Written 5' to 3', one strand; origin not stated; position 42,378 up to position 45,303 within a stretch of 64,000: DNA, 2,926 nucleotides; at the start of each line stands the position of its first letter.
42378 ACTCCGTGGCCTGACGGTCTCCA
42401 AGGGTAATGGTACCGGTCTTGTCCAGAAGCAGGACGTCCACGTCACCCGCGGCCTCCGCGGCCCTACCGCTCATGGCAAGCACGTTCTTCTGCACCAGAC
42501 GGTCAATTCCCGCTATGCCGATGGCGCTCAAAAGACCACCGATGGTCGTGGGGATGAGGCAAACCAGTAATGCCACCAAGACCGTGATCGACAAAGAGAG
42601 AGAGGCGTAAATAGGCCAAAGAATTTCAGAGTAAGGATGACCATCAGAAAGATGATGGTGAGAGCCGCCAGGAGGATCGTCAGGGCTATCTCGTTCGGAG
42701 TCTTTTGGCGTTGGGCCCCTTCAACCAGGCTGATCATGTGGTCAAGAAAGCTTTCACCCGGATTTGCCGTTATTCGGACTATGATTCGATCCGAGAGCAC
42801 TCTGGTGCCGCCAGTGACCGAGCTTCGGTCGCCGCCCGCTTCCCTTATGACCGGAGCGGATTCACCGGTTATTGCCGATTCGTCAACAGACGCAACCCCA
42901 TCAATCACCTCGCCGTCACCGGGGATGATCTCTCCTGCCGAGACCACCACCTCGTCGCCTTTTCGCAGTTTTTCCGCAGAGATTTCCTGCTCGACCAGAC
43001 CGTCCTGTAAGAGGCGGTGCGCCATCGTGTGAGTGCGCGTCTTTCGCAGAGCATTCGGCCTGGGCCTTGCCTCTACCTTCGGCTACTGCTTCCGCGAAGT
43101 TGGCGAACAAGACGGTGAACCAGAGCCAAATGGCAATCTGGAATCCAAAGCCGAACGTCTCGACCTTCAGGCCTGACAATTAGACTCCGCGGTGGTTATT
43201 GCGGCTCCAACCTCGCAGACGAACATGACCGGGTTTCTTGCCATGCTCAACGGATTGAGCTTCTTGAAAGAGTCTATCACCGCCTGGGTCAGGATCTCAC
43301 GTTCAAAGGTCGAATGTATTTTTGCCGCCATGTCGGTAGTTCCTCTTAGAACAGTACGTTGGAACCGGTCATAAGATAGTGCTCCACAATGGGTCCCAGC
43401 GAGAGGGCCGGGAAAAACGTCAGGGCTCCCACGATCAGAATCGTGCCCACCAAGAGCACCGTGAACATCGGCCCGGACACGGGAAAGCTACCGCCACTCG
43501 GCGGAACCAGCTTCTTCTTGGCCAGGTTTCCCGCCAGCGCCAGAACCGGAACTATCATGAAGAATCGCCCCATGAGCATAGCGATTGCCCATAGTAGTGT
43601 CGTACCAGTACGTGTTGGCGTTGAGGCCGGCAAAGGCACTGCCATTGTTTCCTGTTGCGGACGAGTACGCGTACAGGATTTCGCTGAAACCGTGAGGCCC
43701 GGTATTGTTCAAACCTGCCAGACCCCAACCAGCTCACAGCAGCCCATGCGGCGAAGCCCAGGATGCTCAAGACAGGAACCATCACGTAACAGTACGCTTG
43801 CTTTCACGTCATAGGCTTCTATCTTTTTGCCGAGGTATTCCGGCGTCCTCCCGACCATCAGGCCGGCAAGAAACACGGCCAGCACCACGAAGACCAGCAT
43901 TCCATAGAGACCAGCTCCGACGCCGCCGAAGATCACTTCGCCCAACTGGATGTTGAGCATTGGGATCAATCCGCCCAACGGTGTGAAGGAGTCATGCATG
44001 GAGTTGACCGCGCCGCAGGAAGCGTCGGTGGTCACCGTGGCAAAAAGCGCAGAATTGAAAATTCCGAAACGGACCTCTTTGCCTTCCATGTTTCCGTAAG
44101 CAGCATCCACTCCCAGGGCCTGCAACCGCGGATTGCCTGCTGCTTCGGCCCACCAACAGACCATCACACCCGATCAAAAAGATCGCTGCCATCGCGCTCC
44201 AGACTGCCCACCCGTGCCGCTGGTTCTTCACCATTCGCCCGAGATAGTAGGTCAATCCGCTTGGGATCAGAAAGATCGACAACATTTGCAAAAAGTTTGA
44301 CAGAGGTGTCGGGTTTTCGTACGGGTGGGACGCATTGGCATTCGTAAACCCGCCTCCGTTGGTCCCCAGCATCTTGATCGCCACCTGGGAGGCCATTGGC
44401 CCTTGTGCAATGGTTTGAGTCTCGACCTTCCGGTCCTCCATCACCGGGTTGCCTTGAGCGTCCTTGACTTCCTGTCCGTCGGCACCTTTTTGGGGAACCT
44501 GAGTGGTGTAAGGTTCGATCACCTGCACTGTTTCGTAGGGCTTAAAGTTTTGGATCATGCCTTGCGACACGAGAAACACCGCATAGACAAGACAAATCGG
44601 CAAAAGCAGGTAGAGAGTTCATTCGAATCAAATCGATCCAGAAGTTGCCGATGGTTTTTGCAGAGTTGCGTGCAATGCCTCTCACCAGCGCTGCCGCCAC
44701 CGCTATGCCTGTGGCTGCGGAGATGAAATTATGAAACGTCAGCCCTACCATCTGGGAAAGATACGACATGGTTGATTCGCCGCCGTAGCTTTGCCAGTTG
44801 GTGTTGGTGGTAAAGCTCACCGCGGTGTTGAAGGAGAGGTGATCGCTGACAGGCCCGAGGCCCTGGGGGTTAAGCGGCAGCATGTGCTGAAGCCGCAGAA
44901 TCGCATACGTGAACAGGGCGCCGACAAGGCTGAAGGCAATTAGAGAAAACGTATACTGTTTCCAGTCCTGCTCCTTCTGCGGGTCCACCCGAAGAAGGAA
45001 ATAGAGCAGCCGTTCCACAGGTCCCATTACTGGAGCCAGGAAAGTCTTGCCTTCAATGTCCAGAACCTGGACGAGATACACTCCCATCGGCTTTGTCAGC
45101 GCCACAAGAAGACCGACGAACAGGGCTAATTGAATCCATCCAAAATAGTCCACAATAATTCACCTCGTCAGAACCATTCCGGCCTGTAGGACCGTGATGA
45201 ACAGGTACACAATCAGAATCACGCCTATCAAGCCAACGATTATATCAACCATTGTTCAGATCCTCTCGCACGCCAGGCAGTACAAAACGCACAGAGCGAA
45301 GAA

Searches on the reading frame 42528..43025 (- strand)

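Call 32: search_protein_families(library=pfam, proteins=[window:42528-43025:-], max_evalue=0.001)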
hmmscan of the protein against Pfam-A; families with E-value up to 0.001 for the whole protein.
window:42528-43025:- (165 aa): 1 family
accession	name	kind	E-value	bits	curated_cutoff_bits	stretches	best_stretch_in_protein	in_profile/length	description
PF00122.25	E1-E2_ATPase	-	7e-30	104.3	28.1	1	7-140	11-140/181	E1-E2 ATPase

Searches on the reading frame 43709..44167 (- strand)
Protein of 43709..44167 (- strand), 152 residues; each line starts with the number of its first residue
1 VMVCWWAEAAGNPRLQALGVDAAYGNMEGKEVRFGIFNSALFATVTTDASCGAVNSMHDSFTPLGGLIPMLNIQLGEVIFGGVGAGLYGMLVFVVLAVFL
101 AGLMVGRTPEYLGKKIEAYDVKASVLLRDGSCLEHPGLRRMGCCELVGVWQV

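Call 32: search_protein_families(library=pfam, proteins=[window:43709-44167:-], max_evalue=0.001)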
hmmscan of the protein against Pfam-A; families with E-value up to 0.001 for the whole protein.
window:43709-44167:- (152 aa): 1 family
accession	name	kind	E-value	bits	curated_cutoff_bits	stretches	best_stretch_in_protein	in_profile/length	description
PF03814.21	KdpA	-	8.9e-58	196.2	22.6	1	2-126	291-411/548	Potassium-transporting ATPase A subunit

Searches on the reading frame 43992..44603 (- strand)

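Call 32: search_protein_families(library=pfam, proteins=[window:43992-44603:-], max_evalue=0.001)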
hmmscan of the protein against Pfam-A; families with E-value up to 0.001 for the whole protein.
window:43992-44603:- (203 aa): 1 family
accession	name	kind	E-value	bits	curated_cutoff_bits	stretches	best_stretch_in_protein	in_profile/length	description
PF03814.21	KdpA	-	1.7e-44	152.4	22.6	1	1-160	174-304/548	Potassium-transporting ATPase A subunit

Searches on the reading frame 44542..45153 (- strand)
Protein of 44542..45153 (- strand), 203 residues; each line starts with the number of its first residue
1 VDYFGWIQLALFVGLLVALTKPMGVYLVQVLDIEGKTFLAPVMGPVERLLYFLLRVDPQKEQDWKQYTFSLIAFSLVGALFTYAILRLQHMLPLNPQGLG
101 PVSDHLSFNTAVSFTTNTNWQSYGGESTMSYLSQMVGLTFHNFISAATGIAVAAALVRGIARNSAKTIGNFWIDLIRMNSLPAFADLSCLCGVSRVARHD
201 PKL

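Call 32: search_protein_families(library=pfam, proteins=[window:44542-45153:-], max_evalue=0.001)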
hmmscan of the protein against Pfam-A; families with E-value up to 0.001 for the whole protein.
window:44542-45153:- (203 aa): 1 family
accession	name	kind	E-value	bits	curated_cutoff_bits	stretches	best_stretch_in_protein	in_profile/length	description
PF03814.21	KdpA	-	5.2e-64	216.8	22.6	1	11-178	2-168/548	Potassium-transporting ATPase A subunit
